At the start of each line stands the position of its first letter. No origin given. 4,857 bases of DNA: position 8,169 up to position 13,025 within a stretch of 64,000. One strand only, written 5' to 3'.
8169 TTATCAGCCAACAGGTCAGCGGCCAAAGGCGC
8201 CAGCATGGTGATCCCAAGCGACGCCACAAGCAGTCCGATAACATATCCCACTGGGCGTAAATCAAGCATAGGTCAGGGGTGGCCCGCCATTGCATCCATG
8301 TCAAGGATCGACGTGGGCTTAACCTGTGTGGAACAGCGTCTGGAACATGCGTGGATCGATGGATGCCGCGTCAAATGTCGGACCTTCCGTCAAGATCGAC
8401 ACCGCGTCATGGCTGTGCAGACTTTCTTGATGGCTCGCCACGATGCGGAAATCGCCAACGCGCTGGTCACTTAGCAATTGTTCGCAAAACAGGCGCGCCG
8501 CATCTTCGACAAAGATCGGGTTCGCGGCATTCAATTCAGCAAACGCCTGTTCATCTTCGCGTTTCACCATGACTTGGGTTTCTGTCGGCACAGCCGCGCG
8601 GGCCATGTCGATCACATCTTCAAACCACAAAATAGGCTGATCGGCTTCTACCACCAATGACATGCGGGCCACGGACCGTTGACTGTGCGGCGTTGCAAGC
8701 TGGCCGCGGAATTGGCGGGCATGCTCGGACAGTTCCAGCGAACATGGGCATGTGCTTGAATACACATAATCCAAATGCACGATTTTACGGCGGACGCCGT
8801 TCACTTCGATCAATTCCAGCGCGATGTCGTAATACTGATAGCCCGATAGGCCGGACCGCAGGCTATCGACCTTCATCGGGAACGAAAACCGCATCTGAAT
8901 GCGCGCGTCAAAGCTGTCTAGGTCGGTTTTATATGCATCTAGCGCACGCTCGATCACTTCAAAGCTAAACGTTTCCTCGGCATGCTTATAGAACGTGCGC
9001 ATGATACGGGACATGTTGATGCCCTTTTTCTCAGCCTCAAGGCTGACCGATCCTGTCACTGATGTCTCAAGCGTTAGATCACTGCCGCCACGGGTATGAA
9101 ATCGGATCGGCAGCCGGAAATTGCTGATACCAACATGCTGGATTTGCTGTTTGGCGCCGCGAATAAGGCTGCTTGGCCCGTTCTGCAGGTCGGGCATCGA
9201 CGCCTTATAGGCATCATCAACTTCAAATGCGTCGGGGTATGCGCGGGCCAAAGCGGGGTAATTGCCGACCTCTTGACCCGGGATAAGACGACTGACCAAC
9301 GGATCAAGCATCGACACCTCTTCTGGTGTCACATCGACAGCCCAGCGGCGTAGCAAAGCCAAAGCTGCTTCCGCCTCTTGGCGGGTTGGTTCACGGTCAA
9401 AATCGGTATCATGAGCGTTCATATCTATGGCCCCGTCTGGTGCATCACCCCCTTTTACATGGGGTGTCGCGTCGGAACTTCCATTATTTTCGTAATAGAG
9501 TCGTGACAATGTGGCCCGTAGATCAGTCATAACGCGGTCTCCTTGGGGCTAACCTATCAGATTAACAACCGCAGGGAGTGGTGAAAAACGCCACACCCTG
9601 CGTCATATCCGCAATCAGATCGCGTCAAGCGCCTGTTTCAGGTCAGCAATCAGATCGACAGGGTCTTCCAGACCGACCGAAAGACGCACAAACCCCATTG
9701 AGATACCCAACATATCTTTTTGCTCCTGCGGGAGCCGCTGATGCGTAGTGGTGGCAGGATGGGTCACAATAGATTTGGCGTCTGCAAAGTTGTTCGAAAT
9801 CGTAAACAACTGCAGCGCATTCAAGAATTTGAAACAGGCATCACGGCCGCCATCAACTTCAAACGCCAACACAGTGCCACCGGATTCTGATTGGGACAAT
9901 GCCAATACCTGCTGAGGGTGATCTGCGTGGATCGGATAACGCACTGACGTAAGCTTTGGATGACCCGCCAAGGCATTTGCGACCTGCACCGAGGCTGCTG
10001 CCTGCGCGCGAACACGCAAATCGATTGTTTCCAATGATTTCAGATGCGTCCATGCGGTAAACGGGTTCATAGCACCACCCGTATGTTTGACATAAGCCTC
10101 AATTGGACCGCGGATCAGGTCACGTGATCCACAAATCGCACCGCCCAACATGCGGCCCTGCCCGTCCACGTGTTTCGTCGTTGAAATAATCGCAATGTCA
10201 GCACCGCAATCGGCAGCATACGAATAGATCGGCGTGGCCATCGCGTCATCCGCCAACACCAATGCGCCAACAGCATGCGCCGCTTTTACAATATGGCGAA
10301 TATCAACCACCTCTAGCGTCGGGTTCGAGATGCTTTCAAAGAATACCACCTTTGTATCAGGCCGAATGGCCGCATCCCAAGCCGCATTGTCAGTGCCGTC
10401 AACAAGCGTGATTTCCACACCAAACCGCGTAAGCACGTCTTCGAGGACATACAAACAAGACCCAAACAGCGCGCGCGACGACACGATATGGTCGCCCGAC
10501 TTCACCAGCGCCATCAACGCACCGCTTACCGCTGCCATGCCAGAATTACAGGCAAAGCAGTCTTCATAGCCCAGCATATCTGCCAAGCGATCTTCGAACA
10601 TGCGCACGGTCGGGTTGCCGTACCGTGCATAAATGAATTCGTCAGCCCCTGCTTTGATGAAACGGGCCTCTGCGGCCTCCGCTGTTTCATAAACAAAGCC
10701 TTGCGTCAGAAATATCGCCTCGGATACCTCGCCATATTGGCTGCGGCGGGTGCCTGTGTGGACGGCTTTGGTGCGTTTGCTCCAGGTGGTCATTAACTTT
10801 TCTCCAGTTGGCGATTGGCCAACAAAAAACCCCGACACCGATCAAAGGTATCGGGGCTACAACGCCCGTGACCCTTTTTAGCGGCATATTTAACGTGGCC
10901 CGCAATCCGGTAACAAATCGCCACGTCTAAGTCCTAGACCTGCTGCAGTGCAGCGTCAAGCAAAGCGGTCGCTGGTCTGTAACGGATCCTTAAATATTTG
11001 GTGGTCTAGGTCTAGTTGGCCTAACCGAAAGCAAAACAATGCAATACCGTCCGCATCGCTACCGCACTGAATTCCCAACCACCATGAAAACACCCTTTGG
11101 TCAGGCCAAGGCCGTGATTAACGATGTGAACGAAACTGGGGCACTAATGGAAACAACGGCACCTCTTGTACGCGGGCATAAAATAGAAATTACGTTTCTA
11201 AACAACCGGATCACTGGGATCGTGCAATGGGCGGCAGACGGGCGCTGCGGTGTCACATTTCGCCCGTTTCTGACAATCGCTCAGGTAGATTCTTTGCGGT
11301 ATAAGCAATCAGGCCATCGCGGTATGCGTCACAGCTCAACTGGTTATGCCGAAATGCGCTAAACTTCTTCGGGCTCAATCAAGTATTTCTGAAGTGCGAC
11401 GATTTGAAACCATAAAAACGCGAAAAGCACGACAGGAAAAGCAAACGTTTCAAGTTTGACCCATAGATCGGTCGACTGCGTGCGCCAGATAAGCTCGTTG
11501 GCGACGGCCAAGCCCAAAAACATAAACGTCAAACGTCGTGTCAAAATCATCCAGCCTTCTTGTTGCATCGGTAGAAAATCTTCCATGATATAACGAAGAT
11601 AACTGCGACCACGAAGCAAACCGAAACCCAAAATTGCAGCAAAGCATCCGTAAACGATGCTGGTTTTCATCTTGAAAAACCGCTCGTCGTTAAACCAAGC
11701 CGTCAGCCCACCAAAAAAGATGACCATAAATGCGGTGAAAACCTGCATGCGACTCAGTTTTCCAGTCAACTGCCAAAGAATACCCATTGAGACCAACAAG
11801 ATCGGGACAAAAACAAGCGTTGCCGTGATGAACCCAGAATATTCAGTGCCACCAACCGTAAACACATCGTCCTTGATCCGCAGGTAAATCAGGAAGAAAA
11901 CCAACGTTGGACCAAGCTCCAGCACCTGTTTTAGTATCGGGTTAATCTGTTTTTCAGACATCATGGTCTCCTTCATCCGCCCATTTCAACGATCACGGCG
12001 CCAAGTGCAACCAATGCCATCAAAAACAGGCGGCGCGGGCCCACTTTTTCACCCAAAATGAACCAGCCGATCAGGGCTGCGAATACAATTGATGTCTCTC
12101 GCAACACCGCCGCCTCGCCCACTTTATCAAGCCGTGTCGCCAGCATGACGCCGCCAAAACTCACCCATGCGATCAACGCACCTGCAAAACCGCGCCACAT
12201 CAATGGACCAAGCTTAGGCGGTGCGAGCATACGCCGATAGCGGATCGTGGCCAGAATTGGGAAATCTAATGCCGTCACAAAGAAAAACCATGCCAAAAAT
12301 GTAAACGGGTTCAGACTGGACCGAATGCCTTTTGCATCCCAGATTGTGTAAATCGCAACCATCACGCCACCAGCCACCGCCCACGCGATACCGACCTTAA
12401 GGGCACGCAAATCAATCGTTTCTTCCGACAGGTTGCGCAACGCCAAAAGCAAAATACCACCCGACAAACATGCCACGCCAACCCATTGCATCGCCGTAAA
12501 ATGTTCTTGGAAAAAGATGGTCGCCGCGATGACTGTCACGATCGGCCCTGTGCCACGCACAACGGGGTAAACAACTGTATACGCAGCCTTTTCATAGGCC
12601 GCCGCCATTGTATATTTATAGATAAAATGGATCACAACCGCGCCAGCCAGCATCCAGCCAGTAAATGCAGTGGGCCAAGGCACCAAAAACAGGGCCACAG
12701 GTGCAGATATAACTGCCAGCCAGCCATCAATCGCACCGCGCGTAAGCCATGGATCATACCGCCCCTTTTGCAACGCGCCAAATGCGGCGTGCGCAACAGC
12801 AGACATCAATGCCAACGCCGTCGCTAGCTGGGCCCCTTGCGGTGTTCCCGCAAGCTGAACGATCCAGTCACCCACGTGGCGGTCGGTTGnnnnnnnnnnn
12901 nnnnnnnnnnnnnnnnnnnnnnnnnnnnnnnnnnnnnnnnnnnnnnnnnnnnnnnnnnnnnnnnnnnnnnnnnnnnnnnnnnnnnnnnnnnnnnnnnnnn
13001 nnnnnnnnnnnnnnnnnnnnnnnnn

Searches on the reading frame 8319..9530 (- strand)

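Call 83: search_protein_families(library=pfam, proteins=[window:8319-9530:-], max_evalue=0.00001)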
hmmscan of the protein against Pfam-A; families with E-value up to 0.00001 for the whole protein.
window:8319-9530:- (403 aa): 1 family
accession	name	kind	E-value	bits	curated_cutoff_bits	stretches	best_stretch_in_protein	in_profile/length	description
PF02649.19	GCHY-1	-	3e-70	237.2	25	1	112-377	1-259/260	Type I GTP cyclohydrolase folE2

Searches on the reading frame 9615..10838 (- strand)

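Call 83: search_protein_families(library=pfam, proteins=[window:9615-10838:-], max_evalue=0.00001)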
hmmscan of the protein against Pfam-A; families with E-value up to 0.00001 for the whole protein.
window:9615-10838:- (407 aa): 3 families
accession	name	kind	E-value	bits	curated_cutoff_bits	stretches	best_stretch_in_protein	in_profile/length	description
PF01053.26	Cys_Met_Meta_PP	-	1.2e-112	376.7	27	1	23-404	2-380/381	Cys/Met metabolism PLP-dependent enzyme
PF00266.25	Aminotran_5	-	9.8e-10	38.4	21.5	1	100-228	73-207/371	Aminotransferase class-V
PF00155.27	Aminotran_1_2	-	2e-07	31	19.7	1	70-201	35-189/361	Aminotransferase class I and II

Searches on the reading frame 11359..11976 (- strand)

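Call 84: search_protein_families(library=pfam, proteins=[window:11359-11976:-], max_evalue=0.00001)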
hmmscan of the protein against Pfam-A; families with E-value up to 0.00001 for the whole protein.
window:11359-11976:- (205 aa): 1 family
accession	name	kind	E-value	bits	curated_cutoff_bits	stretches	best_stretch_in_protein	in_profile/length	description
PF04279.20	IspA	-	4.1e-49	167.6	28.7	1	15-200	1-174/176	Intracellular septation protein A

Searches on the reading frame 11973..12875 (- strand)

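Call 83: search_protein_families(library=pfam, proteins=[window:11973-12875:-], max_evalue=0.00001)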
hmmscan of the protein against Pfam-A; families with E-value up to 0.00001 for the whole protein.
window:11973-12875:- (300 aa): 1 family
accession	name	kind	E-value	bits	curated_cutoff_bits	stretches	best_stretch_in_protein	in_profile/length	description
PF00892.27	EamA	-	6.9e-18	65.7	28.2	1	161-296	2-133/135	EamA-like transporter family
